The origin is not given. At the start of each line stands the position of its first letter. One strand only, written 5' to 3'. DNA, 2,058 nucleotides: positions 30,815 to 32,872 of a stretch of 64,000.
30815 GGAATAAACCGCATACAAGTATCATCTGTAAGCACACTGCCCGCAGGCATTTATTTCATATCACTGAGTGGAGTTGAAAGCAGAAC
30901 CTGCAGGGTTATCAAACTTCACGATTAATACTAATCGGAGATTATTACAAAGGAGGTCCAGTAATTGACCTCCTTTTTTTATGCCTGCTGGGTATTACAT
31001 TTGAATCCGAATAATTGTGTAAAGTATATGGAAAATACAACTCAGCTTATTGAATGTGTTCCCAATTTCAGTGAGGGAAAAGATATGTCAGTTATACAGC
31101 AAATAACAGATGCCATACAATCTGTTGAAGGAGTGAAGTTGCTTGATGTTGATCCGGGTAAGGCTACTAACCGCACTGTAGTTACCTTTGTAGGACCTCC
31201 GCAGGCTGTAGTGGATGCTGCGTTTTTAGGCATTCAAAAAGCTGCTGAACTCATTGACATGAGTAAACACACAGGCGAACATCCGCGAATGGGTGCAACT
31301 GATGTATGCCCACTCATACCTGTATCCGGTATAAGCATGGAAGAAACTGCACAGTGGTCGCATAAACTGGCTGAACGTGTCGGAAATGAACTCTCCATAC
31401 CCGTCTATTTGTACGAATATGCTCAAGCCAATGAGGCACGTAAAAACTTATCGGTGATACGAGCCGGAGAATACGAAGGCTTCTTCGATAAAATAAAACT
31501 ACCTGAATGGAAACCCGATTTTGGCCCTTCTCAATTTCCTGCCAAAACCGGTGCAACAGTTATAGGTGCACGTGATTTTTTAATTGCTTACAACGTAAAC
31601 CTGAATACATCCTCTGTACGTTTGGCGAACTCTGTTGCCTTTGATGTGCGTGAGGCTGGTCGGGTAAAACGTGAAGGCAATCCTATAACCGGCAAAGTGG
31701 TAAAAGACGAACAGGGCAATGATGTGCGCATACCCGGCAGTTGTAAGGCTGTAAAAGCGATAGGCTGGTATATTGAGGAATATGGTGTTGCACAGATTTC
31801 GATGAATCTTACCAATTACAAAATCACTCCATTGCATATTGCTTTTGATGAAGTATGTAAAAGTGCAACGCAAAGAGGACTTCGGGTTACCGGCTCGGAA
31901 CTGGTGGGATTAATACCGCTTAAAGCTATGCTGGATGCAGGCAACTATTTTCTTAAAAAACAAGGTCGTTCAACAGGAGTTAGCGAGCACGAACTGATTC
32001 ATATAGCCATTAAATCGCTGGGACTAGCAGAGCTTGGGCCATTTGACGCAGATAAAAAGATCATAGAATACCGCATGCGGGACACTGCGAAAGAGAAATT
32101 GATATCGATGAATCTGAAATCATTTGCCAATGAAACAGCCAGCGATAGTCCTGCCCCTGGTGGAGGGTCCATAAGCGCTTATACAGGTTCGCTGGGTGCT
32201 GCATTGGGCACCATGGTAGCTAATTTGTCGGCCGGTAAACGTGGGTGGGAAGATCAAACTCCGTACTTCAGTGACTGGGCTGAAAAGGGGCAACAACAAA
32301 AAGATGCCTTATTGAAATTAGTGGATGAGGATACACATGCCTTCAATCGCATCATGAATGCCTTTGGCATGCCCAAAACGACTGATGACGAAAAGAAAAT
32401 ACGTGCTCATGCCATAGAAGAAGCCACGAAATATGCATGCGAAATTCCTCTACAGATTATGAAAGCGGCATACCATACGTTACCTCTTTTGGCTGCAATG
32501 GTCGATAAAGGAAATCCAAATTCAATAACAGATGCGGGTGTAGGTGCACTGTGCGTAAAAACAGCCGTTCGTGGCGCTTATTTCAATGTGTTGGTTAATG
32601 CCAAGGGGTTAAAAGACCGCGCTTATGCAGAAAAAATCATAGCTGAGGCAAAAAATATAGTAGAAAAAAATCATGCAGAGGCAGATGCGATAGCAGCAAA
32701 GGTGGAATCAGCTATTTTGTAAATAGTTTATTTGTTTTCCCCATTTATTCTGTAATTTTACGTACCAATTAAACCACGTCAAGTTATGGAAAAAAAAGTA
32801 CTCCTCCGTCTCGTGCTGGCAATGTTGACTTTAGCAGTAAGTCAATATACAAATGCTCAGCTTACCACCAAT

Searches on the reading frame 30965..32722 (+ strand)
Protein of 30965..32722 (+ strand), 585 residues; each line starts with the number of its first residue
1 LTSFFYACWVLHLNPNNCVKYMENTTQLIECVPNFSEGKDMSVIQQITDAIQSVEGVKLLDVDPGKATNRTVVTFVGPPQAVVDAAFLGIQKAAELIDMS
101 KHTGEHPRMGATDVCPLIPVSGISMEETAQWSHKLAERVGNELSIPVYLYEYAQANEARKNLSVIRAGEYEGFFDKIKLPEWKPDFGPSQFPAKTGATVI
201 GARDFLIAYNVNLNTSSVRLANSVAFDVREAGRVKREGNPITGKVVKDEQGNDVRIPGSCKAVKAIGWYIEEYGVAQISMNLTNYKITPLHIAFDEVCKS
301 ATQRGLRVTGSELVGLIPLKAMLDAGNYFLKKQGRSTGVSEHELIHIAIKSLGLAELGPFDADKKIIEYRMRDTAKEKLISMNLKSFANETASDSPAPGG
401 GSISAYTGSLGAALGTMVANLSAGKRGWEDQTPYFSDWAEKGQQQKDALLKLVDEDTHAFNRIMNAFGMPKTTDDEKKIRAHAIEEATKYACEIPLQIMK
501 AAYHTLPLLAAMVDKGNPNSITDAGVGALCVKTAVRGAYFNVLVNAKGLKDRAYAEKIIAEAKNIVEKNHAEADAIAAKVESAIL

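Call 57: search_protein_families(library=pfam, proteins=[window:30965-32722:+], max_evalue=0.00001)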
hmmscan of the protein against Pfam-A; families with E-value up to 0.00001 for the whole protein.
window:30965-32722:+ (585 aa): 3 families
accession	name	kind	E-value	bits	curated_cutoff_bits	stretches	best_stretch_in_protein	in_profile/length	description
PF07837.17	FTCD_N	-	2.8e-72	242.6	27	1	28-203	1-176/176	Formiminotransferase domain, N-terminal subdomain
PF04961.17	FTCD_C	-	3.4e-66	222.9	24.5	1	384-563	2-181/182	Formiminotransferase-cyclodeaminase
PF02971.19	FTCD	-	4.2e-60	202.3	24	1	205-369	1-145/145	Formiminotransferase domain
